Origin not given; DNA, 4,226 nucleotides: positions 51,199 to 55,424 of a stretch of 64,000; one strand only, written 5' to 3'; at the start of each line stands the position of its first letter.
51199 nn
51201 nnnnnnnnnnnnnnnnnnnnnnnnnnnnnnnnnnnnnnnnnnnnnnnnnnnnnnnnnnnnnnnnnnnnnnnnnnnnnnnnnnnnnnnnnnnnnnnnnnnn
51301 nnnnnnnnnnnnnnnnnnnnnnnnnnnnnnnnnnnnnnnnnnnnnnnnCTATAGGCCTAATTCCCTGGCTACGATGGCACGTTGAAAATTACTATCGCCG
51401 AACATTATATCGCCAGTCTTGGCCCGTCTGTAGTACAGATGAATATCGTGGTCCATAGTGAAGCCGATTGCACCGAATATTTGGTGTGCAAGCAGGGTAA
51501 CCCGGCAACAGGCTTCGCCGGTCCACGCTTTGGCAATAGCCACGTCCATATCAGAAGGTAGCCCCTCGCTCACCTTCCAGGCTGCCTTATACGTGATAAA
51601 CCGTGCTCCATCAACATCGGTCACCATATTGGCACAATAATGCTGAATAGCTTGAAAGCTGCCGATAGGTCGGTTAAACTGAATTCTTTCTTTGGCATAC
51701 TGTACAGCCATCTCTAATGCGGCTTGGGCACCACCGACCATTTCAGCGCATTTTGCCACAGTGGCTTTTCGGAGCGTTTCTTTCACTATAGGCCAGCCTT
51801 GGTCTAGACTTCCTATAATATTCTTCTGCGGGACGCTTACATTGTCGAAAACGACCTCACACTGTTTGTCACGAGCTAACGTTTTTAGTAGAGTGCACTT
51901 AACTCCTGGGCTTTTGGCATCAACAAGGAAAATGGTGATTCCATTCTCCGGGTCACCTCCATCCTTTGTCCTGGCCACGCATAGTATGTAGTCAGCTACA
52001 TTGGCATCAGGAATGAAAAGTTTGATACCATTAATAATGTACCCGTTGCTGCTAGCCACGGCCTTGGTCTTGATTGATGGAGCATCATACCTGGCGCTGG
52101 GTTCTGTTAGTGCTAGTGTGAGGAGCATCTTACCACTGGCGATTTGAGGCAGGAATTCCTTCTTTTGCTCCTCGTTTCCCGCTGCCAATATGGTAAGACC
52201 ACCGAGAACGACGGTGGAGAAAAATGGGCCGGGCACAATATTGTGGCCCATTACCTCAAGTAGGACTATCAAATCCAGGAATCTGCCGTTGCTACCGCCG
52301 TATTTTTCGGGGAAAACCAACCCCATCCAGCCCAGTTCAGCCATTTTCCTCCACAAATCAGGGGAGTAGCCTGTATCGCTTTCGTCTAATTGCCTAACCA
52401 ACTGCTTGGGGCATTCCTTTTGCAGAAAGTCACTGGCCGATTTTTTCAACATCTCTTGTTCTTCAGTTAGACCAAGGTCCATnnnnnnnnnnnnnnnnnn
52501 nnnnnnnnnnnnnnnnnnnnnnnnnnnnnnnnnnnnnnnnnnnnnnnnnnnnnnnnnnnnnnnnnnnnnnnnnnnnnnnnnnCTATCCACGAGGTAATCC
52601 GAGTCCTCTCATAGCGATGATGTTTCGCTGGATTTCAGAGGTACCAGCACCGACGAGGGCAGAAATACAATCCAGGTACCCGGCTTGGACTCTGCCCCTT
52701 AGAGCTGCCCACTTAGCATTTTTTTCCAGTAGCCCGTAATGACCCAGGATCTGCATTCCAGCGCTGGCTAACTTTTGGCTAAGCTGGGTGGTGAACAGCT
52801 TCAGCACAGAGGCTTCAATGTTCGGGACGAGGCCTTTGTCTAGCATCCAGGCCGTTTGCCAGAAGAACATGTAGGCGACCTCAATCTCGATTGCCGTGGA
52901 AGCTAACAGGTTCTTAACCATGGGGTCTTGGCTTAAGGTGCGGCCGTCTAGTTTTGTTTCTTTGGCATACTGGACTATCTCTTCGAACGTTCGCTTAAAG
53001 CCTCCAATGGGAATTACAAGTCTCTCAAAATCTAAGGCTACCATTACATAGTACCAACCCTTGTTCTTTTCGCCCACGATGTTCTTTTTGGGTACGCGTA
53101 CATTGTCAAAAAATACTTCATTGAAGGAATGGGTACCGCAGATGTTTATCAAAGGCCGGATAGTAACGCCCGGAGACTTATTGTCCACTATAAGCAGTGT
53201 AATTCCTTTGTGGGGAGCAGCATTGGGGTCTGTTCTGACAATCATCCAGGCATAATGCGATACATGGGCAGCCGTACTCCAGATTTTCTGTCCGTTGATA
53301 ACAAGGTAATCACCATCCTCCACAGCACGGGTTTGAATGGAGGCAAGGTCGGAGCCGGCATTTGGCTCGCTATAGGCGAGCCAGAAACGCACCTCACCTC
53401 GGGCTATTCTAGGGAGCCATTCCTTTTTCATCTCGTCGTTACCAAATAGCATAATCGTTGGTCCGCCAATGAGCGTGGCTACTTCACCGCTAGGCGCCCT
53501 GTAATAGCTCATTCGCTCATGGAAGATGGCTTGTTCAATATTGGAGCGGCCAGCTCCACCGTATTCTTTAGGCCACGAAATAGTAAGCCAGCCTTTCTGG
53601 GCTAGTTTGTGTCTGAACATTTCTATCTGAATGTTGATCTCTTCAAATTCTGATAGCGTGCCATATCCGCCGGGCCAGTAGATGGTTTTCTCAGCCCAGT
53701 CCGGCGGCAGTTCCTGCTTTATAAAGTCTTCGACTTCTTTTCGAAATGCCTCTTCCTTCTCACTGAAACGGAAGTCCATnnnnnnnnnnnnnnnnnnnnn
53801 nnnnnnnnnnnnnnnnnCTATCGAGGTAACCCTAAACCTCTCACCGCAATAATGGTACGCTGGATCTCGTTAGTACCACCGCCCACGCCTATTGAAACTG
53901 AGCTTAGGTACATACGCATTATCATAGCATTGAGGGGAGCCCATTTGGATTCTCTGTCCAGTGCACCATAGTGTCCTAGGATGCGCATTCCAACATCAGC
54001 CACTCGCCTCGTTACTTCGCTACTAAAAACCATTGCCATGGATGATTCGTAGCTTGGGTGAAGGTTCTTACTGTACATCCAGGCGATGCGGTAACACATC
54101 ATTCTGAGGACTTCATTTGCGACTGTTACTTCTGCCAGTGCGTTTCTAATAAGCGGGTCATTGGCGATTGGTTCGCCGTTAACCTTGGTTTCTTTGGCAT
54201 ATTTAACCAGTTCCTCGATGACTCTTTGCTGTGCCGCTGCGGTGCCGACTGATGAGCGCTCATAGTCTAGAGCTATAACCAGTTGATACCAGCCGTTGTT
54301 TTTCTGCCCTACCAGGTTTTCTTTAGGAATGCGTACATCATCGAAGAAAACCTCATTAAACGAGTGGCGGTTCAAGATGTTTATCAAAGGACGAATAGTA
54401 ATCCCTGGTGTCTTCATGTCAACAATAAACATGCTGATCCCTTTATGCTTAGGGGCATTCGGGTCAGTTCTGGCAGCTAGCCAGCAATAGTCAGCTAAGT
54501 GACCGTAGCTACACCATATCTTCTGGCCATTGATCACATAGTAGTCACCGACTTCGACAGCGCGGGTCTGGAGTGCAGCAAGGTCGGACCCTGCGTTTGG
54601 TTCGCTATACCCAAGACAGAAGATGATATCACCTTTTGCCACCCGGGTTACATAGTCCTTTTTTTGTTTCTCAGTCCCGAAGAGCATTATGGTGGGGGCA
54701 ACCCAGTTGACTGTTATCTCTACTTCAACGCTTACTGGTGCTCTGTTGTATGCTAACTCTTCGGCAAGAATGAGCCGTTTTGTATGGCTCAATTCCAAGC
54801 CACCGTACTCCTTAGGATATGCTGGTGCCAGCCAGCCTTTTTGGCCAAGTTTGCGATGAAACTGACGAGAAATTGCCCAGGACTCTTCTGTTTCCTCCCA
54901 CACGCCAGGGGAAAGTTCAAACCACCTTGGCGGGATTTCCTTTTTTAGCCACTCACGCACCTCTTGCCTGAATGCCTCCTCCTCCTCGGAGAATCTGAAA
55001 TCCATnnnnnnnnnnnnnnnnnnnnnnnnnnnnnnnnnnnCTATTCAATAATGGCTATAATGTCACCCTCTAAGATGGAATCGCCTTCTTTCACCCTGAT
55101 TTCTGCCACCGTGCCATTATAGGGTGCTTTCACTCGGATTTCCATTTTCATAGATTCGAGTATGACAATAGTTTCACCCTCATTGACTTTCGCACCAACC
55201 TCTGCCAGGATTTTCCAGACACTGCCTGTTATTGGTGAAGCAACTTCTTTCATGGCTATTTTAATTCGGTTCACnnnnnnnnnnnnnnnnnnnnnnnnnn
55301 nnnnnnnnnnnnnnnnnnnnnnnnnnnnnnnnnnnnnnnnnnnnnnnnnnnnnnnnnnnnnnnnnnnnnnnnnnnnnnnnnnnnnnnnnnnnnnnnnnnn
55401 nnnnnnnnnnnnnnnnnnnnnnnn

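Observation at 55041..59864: Liu/Atu-like carboxylation operon with a BKACE (DUF849) enzyme in the position where an HMG-CoA-lyase-type enzyme would be expected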

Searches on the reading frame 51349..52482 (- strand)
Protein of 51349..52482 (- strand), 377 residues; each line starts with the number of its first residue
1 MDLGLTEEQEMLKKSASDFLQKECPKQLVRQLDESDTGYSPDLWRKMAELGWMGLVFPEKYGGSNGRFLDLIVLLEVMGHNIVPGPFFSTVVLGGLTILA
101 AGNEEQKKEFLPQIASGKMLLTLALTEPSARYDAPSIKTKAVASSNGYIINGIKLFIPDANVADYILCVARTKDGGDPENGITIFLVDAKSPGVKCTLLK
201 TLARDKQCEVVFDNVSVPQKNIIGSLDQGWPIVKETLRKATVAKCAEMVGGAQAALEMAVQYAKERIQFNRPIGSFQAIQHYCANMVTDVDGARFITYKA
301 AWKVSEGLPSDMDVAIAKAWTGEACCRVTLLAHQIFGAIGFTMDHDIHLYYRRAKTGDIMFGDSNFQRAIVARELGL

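Call 4: search_protein_families(library=pfam, proteins=[window:51349-52482:-])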
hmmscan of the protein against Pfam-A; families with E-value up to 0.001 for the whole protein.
window:51349-52482:- (377 aa): 5 families
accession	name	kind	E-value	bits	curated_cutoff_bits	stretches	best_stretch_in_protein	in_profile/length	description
PF00441.29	Acyl-CoA_dh_1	-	5.3e-39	134.2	22.4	1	227-375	1-149/150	Acyl-CoA dehydrogenase, C-terminal domain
PF02771.21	Acyl-CoA_dh_N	-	9.7e-27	94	22.9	1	6-118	1-113/113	Acyl-CoA dehydrogenase, N-terminal domain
PF02770.24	Acyl-CoA_dh_M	-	3.4e-18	66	33.3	1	123-215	2-97/97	Acyl-CoA dehydrogenase, middle domain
PF08028.16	Acyl-CoA_dh_2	-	1.5e-11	45.2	22.7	1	245-357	4-126/134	Acyl-CoA dehydrogenase, C-terminal domain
PF11794.13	HpaB_N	-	0.00085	19.4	35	0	107-222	129-268/270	4-hydroxyphenylacetate 3-hydroxylase N terminal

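Call 5: search_protein_families(library=ncbifam, proteins=[window:51349-52482:-])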
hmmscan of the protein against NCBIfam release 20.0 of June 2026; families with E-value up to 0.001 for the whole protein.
window:51349-52482:- (377 aa): 21 families
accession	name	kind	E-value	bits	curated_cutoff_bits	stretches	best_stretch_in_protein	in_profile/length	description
NF042972.1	AcrlCoAredClosAcrC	equivalog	2e-77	260.4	640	1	1-374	1-375/378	acryloyl-CoA reductase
NF008997.0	PRK12341.1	equivalog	6.5e-66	222.9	537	1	1-366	1-367/382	acyl-CoA dehydrogenase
NF045552.1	GlutCoADH_Des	equivalog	8.3e-66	222.7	470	1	1-373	1-377/387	glutaryl-CoA dehydrogenase Acd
NF053553.1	prodigi_MBC_PigA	equivalog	2.6e-62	211.1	500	1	1-377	1-381/381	prodigiosin MBC biosynthesis dehydrogenase PigA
TIGR03203.1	pimD_small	equivalog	7.3e-61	206.3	652.7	1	2-376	1-377/378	pimeloyl-CoA dehydrogenase small subunit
NF045652.1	ProlPCPDhRedW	equivalog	2e-56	191.4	650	1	14-377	9-375/376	L-prolyl-[peptidyl-carrier protein] dehydrogenase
NF002885.1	PRK03354.1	equivalog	5.7e-53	180.3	540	1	1-363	1-361/378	crotonobetainyl-CoA dehydrogenase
NF043006.1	CyhCrbnylCoADH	equivalog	1.3e-49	169.2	650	1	38-375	35-375/380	cyclohexane-1-carbonyl-CoA dehydrogenase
NF058590.1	AcCoDHFadEBacil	equivalog_domain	8.8e-49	166.5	600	1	5-372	21-407/586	acyl-CoA dehydrogenase FadE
NF042439.1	SulpropCoADesulf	equivalog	1.1e-47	162.6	600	1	26-374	13-369/379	3-sulfinopropanoyl-CoA desulfinase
NF050027.1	acylCoADhIpdE2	equivalog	3.4e-45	154.9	450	2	239-364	179-299/311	acyl-CoA dehydrogenase IpdE2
TIGR03207.1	cyc_hxne_CoA_dh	equivalog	1.9e-39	135.5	575.35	1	39-374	33-370/372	cyclohexanecarboxyl-CoA dehydrogenase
TIGR03204.1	pimC_large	equivalog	2.7e-32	112.1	623.85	1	2-237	1-240/395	pimeloyl-CoA dehydrogenase large subunit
NF052270.1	Staph_DH_FadE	equivalog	1e-28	100.2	600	1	93-373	112-391/400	acyl-CoA dehydrogenase FadE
NF007000.1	PRK09463.1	subfamily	1.2e-23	83.4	600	1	9-338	40-395/726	acyl-CoA dehydrogenase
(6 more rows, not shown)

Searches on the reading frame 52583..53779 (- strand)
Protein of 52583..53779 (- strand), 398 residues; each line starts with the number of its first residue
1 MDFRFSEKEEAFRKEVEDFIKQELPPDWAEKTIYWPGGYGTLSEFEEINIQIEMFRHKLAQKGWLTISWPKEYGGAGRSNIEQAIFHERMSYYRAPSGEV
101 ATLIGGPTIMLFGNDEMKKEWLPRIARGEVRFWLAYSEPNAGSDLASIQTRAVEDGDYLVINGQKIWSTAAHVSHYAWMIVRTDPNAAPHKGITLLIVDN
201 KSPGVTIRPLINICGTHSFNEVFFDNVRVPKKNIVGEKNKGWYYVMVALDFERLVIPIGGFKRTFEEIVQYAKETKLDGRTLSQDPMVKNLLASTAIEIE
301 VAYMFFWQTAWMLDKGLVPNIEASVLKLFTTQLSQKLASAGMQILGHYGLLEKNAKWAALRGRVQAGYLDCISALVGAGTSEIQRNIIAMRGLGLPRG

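Call 4: search_protein_families(library=pfam, proteins=[window:52583-53779:-])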
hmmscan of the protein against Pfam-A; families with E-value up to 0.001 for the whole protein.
window:52583-53779:- (398 aa): 3 families
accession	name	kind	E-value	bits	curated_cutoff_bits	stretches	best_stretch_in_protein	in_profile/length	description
PF00441.29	Acyl-CoA_dh_1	-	3e-34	118.8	22.4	1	239-392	1-149/150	Acyl-CoA dehydrogenase, C-terminal domain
PF02770.24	Acyl-CoA_dh_M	-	1.3e-20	73.8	33.3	1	134-227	2-97/97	Acyl-CoA dehydrogenase, middle domain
PF02771.21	Acyl-CoA_dh_N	-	1.4e-20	74.2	22.9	1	6-129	1-113/113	Acyl-CoA dehydrogenase, N-terminal domain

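Call 5: search_protein_families(library=ncbifam, proteins=[window:52583-53779:-])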
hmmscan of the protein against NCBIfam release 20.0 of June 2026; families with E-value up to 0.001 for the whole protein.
window:52583-53779:- (398 aa): 19 families
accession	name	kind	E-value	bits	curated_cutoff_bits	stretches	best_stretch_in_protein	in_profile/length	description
TIGR03204.1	pimC_large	equivalog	2e-69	234.4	623.85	1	2-395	1-395/395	pimeloyl-CoA dehydrogenase large subunit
NF042972.1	AcrlCoAredClosAcrC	equivalog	6.5e-51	173.2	640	1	1-389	1-373/378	acryloyl-CoA reductase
NF008997.0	PRK12341.1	equivalog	4.4e-46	157.6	537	1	1-384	1-368/382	acyl-CoA dehydrogenase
NF045552.1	GlutCoADH_Des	equivalog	1.1e-43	149.9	470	1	1-395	1-382/387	glutaryl-CoA dehydrogenase Acd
TIGR03207.1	cyc_hxne_CoA_dh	equivalog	5.5e-40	137.2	575.35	1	58-390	40-369/372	cyclohexanecarboxyl-CoA dehydrogenase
NF043006.1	CyhCrbnylCoADH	equivalog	2.1e-38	132.3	650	1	59-353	44-344/380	cyclohexane-1-carbonyl-CoA dehydrogenase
NF045652.1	ProlPCPDhRedW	equivalog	9.7e-36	123.4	650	1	57-395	37-375/376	L-prolyl-[peptidyl-carrier protein] dehydrogenase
NF053553.1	prodigi_MBC_PigA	equivalog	1.1e-33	116.9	500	1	109-395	100-381/381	prodigiosin MBC biosynthesis dehydrogenase PigA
NF058590.1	AcCoDHFadEBacil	equivalog_domain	8.5e-33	113.7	600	1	44-318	48-325/586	acyl-CoA dehydrogenase FadE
NF042439.1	SulpropCoADesulf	equivalog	1.2e-31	109.8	600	1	57-394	31-372/379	3-sulfinopropanoyl-CoA desulfinase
NF002885.1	PRK03354.1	equivalog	7.8e-31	107.4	540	1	44-352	31-341/378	crotonobetainyl-CoA dehydrogenase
NF052270.1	Staph_DH_FadE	equivalog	3.7e-17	62.1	600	1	106-352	114-361/400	acyl-CoA dehydrogenase FadE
NF007000.1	PRK09463.1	subfamily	8.4e-17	60.8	600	1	59-351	82-399/726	acyl-CoA dehydrogenase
TIGR04022.1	sulfur_SfnB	equivalog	3.1e-11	42.8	430.9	1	58-317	41-304/391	SfnB family sulfur acquisition oxidoreductase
TIGR03203.1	pimD_small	equivalog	4.5e-11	42.5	652.7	1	56-273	43-263/378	pimeloyl-CoA dehydrogenase small subunit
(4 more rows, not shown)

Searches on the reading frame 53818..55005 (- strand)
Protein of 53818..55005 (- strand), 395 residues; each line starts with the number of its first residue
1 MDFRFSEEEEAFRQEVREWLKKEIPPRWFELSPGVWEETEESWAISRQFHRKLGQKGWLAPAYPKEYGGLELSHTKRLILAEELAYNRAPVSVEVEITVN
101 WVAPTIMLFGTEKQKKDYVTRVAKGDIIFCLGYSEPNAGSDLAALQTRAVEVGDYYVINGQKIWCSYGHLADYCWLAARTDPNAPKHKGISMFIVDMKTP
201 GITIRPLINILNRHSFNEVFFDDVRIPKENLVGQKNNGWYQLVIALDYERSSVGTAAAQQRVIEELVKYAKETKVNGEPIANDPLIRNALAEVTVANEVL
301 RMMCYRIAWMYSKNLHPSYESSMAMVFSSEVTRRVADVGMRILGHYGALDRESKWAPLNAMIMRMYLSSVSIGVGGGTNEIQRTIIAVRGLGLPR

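Call 4: search_protein_families(library=pfam, proteins=[window:53818-55005:-])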
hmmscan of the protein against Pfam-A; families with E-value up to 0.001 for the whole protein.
window:53818-55005:- (395 aa): 3 families
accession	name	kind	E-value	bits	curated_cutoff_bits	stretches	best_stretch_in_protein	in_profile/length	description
PF00441.29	Acyl-CoA_dh_1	-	2e-29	103.1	22.4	1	236-389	1-148/150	Acyl-CoA dehydrogenase, C-terminal domain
PF02771.21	Acyl-CoA_dh_N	-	1.3e-25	90.4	22.9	1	6-126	1-113/113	Acyl-CoA dehydrogenase, N-terminal domain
PF02770.24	Acyl-CoA_dh_M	-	3.4e-21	75.7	33.3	1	130-224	1-97/97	Acyl-CoA dehydrogenase, middle domain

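Call 5: search_protein_families(library=ncbifam, proteins=[window:53818-55005:-])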
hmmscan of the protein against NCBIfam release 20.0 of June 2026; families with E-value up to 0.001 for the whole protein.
window:53818-55005:- (395 aa): 20 families
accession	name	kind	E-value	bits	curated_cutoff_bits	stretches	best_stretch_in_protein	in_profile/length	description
TIGR03204.1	pimC_large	equivalog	2.1e-76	257.4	623.85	1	2-393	1-395/395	pimeloyl-CoA dehydrogenase large subunit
NF042972.1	AcrlCoAredClosAcrC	equivalog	7.1e-58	196.1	640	1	1-387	1-373/378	acryloyl-CoA reductase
NF045552.1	GlutCoADH_Des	equivalog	1.2e-57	195.9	470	1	1-393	1-382/387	glutaryl-CoA dehydrogenase Acd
NF008997.0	PRK12341.1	equivalog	1.9e-49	168.7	537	1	1-382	1-368/382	acyl-CoA dehydrogenase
NF053553.1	prodigi_MBC_PigA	equivalog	6.4e-44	150.6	500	1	1-393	1-381/381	prodigiosin MBC biosynthesis dehydrogenase PigA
NF043006.1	CyhCrbnylCoADH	equivalog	9.5e-44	149.9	650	1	42-387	33-372/380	cyclohexane-1-carbonyl-CoA dehydrogenase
TIGR03207.1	cyc_hxne_CoA_dh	equivalog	2.2e-43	148.4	575.35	1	31-388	20-369/372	cyclohexanecarboxyl-CoA dehydrogenase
NF058590.1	AcCoDHFadEBacil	equivalog_domain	2.9e-43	148.3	600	1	5-387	21-407/586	acyl-CoA dehydrogenase FadE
NF045652.1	ProlPCPDhRedW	equivalog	1.7e-38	132.4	650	1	47-393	34-375/376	L-prolyl-[peptidyl-carrier protein] dehydrogenase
NF002885.1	PRK03354.1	equivalog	2.5e-38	132.1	540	1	1-382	1-365/378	crotonobetainyl-CoA dehydrogenase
NF042439.1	SulpropCoADesulf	equivalog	2.2e-37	128.7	600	1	50-392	30-372/379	3-sulfinopropanoyl-CoA desulfinase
NF007000.1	PRK09463.1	subfamily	1e-22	80.3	600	1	36-386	65-430/726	acyl-CoA dehydrogenase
NF052270.1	Staph_DH_FadE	equivalog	1.1e-22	80.4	600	1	102-350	113-361/400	acyl-CoA dehydrogenase FadE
NF009586.0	PRK13026.1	subfamily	3.4e-18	65.3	608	1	37-386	101-465/777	acyl-CoA dehydrogenase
NF037942.1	ac_ACP_DH_MbtN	equivalog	1e-14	54.1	700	1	38-387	23-362/376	mycobactin biosynthesis acyl-ACP dehydrogenase MbtN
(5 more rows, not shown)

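Call 57: search_solved_structures(query=window:53818-55005:-, max_evalue=1e-15, show_alignments=1)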
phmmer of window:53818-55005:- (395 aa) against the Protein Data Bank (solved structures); distinct sequences matched with E-value up to 1e-15: 81 (the best 60 are shown).
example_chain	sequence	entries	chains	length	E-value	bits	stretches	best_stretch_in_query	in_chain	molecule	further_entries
4x28_A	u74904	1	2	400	5.7e-70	239.6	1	4-395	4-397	Acyl-CoA dehydrogenase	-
6wy8_B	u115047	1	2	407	2.7e-62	214.3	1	47-395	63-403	Acyl-CoA dehydrogenase domain protein Tcur3483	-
6wy9_A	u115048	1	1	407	1.8e-61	211.6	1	47-395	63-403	Acyl-CoA dehydrogenase domain protein Tcur3483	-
2pg0_A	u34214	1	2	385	3.6e-51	177.7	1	6-387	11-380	Acyl-CoA dehydrogenase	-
1ukw_A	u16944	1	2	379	6.3e-51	176.9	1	2-388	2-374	acyl-CoA dehydrogenase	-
1egc_A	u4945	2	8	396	1e-48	169.6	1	2-387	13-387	MEDIUM CHAIN ACYL-COA DEHYDROGENASE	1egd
4p13_A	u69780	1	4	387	5.3e-47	164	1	2-387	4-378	Medium-chain specific acyl-CoA dehydrogenase, mitochondrial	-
1ege_A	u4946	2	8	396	5.8e-47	163.8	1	2-387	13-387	MEDIUM CHAIN ACYL-COA DEHYDROGENASE | Acyl-CoA dehydrogenase, medium-chain specific, mitochondrial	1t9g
2a1t_A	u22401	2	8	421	7.2e-47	163.5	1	2-387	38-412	Acyl-CoA dehydrogenase, medium-chain specific, mitochondrial precursor | Medium-chain specific acyl-CoA dehydrogenase, mitochondrial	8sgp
4l1f_A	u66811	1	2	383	1.7e-44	155.7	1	1-367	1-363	Acyl-CoA dehydrogenase domain protein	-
3mdd_A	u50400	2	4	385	1.9e-44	155.6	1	3-389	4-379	MEDIUM CHAIN ACYL-COA DEHYDROGENASE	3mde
5lnx_A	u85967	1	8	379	2e-44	155.5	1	6-388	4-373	Acyl-CoA dehydrogenase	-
1udy_A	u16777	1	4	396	2e-44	155.5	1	3-389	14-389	Acyl-CoA dehydrogenase, medium-chain specific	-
3mpi_A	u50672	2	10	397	2.1e-44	155.4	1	1-348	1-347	Glutaryl-CoA dehydrogenase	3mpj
5idu_A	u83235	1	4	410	1.6e-43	152.5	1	45-382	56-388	Acyl-CoA dehydrogenase domain protein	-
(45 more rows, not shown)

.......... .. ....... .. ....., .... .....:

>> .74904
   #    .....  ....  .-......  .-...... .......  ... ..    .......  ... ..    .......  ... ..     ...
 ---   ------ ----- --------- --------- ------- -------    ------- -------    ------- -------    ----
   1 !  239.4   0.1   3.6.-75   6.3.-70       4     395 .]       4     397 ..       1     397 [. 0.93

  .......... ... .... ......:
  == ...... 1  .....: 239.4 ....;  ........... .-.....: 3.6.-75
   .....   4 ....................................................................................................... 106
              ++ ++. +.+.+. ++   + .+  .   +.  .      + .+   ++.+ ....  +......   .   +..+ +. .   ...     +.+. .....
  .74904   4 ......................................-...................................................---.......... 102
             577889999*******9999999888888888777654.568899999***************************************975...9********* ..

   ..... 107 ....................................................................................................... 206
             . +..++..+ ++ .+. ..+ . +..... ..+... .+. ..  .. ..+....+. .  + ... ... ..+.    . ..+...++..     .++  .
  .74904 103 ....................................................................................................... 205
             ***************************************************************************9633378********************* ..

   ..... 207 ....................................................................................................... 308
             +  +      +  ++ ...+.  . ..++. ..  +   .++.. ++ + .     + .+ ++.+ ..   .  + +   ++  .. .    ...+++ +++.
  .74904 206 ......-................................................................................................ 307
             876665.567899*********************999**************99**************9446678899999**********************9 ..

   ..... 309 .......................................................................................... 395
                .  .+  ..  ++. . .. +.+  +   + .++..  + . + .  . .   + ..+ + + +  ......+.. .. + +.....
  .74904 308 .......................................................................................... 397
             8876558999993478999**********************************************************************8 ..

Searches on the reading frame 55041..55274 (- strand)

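Call 4: search_protein_families(library=pfam, proteins=[window:55041-55274:-])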
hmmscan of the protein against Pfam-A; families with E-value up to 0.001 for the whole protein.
window:55041-55274:- (77 aa): 7 families
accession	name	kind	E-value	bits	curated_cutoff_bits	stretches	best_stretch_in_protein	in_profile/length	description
PF00364.28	Biotin_lipoyl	-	3.9e-19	68.7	22.1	1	12-76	4-73/73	Biotin-requiring enzyme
PF13533.13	Biotin_lipoyl_2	-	6.3e-09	35.9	29.8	1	47-77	2-32/32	Biotin-lipoyl like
PF13437.12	HlyD_3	-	1.2e-05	26.4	22.2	0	48-76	2-30/106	HlyD family secretion protein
PF16576.10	HlyD_D23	-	3.3e-05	23.7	30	0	42-76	105-139/214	Barrel-sandwich domain of CusB or HlyD membrane-fusion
PF09891.15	DUF2118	-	3.4e-05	24.3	20.5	1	14-59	85-131/149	Uncharacterized protein conserved in archaea (DUF2118)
PF01597.25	GCV_H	-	4.7e-05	23.7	22.2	1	6-60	20-75/122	Glycine cleavage H-protein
PF13375.12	RnfC_N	-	0.00096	19.6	25.6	0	17-60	39-81/101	RnfC Barrel sandwich hybrid domain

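Call 5: search_protein_families(library=ncbifam, proteins=[window:55041-55274:-])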
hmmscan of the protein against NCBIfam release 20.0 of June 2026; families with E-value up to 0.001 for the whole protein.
window:55041-55274:- (77 aa): 30 families (the best 25 are shown)
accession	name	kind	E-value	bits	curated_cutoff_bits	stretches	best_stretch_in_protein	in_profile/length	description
NF004547.1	PRK05889.1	equivalog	3.1e-24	84.9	75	1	8-77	2-71/71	biotin/lipoyl-binding carrier protein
NF006079.0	PRK08225.1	equivalog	2.9e-22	78.5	95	1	8-77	1-70/70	acetyl-CoA carboxylase biotin carboxyl carrier protein subunit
TIGR02712.1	urea_carbox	equivalog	6.5e-19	67.2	1303.85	1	8-77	1132-1201/1201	urea carboxylase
NF010643.0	PRK14040.1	subfamily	7.7e-18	64.3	892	1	7-74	525-592/595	oxaloacetate decarboxylase subunit alpha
TIGR01108.1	oadA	equivalog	7.9e-18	64.2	756.5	1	7-72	516-581/582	sodium-extruding oxaloacetate decarboxylase subunit alpha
NF006761.0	PRK09282.1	domain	1.5e-16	60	402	1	7-77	520-590/591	pyruvate carboxylase subunit B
TIGR01235.1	pyruv_carbox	equivalog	3.7e-16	57.8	1114.45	1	9-77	1075-1143/1143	pyruvate carboxylase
NF009554.0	PRK12999.1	equivalog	1.2e-15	56.5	965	1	9-76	1078-1145/1147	pyruvate carboxylase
NF004173.0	PRK05641.1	equivalog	2.8e-14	53.9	199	1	8-72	84-148/153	putative acetyl-CoA carboxylase biotin carboxyl carrier protein subunit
NF005117.0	PRK06549.1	equivalog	7.8e-14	52.4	159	1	10-74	63-127/130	acetyl-CoA carboxylase biotin carboxyl carrier protein subunit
NF010645.0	PRK14042.1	equivalog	7.2e-12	44.8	1182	1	5-75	522-592/596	pyruvate carboxylase subunit B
NF008814.0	PRK11854.1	equivalog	8.3e-11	41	722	1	7-77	109-179/637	pyruvate dehydrogenase complex dihydrolipoyllysine-residue acetyltransferase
NF047903.1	MmDecMmdC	equivalog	3.1e-10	40.6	200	1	9-73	64-128/132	methylmalonyl-CoA decarboxylase subunit gamma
TIGR01348.1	PDHac_trf_long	equivalog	3.4e-10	39.1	552.1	1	16-77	13-74/587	dihydrolipoyllysine-residue acetyltransferase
TIGR01347.1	sucB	equivalog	1.5e-08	34.3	378.65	1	10-77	7-75/404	dihydrolipoyllysine-residue succinyltransferase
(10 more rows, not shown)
